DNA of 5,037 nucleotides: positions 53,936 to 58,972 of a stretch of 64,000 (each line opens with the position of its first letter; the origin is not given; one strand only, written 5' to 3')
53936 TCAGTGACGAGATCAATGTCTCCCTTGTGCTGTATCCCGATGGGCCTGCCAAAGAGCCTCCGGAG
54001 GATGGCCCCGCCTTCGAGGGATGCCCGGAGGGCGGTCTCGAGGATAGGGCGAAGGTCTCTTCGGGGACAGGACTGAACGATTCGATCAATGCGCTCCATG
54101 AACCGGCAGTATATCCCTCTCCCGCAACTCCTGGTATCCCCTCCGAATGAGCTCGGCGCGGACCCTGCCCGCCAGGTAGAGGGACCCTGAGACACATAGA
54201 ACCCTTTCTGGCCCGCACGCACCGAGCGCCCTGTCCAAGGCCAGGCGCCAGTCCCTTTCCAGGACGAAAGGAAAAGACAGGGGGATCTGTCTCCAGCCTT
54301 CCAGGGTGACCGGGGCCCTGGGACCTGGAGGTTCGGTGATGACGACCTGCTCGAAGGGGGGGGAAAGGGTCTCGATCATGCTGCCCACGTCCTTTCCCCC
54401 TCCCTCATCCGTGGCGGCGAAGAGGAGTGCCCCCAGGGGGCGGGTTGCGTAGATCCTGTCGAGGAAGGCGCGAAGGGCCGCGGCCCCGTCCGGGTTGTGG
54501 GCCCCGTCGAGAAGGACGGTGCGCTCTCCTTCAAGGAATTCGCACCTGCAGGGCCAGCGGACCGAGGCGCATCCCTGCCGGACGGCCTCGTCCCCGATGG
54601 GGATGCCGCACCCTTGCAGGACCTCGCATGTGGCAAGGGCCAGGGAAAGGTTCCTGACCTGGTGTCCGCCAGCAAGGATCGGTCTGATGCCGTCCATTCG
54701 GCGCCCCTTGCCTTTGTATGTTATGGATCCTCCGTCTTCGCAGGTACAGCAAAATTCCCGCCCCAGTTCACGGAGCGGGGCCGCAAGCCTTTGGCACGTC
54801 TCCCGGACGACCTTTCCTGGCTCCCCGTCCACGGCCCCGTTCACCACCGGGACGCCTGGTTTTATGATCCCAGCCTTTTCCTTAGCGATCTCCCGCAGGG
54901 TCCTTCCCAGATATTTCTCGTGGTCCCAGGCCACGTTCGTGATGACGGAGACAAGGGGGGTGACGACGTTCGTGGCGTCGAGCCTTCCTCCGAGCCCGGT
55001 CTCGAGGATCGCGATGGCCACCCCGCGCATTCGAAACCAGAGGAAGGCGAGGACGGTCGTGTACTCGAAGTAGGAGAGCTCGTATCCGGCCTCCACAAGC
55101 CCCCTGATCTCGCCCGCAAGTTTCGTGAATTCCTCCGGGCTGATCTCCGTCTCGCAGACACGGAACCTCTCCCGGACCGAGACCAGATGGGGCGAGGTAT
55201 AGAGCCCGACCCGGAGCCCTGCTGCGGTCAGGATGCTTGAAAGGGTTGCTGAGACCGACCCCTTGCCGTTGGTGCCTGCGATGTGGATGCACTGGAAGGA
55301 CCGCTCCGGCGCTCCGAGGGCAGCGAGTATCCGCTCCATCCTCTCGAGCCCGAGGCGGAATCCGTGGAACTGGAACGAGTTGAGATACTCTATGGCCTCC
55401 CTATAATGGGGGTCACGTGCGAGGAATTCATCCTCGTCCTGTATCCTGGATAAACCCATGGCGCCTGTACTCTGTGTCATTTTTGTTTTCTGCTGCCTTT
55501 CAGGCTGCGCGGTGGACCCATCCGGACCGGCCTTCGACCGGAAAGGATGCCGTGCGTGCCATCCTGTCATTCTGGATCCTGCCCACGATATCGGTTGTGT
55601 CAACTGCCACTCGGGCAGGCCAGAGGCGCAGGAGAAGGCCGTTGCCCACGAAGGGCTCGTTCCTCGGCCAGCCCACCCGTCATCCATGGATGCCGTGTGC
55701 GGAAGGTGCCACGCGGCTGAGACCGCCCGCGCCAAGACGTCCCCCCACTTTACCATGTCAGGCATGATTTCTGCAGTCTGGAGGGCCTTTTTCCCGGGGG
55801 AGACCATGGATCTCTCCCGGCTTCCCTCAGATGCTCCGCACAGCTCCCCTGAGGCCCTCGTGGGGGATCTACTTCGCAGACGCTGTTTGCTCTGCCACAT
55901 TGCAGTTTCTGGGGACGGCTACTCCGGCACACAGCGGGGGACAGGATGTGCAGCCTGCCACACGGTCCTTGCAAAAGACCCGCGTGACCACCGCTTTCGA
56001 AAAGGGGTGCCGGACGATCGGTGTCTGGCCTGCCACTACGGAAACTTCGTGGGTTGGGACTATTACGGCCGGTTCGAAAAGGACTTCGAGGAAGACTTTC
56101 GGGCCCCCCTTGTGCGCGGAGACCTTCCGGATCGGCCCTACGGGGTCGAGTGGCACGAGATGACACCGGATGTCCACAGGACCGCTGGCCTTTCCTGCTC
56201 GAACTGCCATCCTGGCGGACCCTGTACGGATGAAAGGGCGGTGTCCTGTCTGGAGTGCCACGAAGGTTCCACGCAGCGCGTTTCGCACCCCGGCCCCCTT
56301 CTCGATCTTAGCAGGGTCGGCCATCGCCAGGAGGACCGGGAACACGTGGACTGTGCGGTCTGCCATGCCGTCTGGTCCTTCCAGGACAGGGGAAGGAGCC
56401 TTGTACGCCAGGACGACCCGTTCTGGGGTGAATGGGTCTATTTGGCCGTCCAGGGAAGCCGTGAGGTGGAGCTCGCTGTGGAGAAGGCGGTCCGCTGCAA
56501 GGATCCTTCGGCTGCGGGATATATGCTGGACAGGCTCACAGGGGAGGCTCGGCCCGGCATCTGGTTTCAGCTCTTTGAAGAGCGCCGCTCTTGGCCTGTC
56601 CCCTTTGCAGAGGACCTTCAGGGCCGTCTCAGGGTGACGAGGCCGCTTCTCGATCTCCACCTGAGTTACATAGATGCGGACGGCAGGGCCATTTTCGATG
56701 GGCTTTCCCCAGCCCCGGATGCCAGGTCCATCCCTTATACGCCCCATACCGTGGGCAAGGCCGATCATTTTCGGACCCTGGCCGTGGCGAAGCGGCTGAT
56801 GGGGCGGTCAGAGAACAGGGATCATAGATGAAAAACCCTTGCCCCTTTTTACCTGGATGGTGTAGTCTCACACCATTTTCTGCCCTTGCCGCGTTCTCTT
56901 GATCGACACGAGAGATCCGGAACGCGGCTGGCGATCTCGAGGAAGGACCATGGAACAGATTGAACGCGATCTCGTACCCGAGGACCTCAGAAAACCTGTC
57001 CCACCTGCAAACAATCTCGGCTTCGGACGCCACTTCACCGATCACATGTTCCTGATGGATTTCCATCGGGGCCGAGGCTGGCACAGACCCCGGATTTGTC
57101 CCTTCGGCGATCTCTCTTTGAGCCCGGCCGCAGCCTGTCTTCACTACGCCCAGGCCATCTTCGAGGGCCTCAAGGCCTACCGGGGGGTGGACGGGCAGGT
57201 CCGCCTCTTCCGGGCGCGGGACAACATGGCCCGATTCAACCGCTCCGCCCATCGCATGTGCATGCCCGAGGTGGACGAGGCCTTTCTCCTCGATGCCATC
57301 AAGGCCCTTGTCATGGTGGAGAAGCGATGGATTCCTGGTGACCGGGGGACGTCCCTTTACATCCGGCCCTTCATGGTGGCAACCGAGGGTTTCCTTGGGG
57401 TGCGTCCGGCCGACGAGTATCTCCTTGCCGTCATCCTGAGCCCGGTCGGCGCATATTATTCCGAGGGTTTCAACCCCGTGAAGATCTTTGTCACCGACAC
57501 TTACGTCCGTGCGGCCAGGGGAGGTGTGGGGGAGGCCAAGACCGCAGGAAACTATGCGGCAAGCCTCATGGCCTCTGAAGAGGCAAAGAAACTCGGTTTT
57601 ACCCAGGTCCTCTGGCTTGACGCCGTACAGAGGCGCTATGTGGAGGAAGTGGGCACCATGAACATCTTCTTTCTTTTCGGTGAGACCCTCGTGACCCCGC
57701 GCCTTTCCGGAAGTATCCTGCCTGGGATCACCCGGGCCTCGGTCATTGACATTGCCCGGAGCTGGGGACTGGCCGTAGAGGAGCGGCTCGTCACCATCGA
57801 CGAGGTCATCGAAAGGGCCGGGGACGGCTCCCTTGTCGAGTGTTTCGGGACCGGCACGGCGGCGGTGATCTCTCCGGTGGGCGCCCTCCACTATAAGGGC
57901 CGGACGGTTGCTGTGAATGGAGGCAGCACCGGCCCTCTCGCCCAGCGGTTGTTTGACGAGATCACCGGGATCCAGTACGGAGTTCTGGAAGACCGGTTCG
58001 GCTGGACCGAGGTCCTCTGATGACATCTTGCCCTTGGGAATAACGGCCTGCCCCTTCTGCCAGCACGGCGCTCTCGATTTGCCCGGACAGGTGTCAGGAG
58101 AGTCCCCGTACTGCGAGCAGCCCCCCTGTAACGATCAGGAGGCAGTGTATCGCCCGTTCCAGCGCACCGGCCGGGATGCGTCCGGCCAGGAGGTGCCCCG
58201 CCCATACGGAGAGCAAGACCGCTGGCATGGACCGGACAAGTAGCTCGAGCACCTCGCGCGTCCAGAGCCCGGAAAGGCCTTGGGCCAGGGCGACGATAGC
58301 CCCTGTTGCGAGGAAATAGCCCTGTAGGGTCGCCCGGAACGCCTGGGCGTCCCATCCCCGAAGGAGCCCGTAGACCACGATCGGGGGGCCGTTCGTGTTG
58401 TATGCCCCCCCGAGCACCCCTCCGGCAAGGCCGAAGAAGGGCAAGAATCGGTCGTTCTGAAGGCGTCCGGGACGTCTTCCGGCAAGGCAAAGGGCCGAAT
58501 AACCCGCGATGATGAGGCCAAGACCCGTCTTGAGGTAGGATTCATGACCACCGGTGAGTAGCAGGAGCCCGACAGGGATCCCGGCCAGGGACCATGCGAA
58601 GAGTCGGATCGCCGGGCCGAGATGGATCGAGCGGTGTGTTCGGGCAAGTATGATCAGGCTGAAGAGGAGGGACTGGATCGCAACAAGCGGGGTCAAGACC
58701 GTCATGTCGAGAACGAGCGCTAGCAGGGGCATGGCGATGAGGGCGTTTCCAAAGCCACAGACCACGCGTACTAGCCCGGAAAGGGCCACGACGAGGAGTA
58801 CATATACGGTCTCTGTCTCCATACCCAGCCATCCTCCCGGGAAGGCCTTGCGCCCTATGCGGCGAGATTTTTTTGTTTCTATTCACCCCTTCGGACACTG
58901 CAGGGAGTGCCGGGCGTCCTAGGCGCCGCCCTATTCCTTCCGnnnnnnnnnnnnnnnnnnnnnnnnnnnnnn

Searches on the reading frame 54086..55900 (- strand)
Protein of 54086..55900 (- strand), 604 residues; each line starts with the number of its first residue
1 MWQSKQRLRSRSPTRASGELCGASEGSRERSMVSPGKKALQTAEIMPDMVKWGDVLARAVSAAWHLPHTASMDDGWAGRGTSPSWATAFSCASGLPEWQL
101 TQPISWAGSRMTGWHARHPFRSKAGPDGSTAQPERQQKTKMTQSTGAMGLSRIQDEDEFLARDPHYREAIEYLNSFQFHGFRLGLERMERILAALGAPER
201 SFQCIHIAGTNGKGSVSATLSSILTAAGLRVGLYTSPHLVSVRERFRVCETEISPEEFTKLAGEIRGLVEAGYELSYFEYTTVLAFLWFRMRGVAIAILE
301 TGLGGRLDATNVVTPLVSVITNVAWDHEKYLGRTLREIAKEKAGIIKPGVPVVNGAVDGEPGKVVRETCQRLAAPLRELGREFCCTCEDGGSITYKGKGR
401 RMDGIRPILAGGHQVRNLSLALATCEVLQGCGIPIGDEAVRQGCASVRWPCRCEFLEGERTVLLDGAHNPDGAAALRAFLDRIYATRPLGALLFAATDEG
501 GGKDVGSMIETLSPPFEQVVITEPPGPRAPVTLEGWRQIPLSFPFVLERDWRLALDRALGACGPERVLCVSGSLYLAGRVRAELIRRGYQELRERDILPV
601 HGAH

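Call 32: find_encoding_contigs(protein=window:54086-55900:-, flank=10000, max_places=3)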
Protein window:54086-55900:- (604 aa): no gene with exactly this product is on record in the collection.

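Call 50: search_protein_families(library=pfam, proteins=[window:54086-55900:-])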
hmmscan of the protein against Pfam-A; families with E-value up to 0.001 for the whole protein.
window:54086-55900:- (604 aa): 2 families
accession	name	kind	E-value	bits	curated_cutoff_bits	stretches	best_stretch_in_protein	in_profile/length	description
PF02875.26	Mur_ligase_C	-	1.4e-08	36.1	28.4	1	452-573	2-126/127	Mur ligase, glutamate ligase domain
PF08245.18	Mur_ligase_M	-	7.3e-07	29.8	24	1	207-354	1-122/200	Mur ligase middle domain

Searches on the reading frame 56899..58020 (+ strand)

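Call 50: search_protein_families(library=pfam, proteins=[window:56899-58020:+])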
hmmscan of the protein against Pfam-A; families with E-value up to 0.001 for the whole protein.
window:56899-58020:+ (373 aa): 1 family
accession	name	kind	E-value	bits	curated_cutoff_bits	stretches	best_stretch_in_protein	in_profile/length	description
PF01063.24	Aminotran_4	-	3.7e-34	119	28.5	1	87-328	2-221/223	Amino-transferase class IV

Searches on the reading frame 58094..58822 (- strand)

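Call 50: search_protein_families(library=pfam, proteins=[window:58094-58822:-])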
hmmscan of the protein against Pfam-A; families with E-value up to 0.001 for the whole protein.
window:58094-58822:- (242 aa): 1 family
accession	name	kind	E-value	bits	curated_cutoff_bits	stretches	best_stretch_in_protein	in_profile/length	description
PF01925.25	TauE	-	3.6e-21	76.4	32.6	1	9-234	2-235/237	Sulfite exporter TauE/SafE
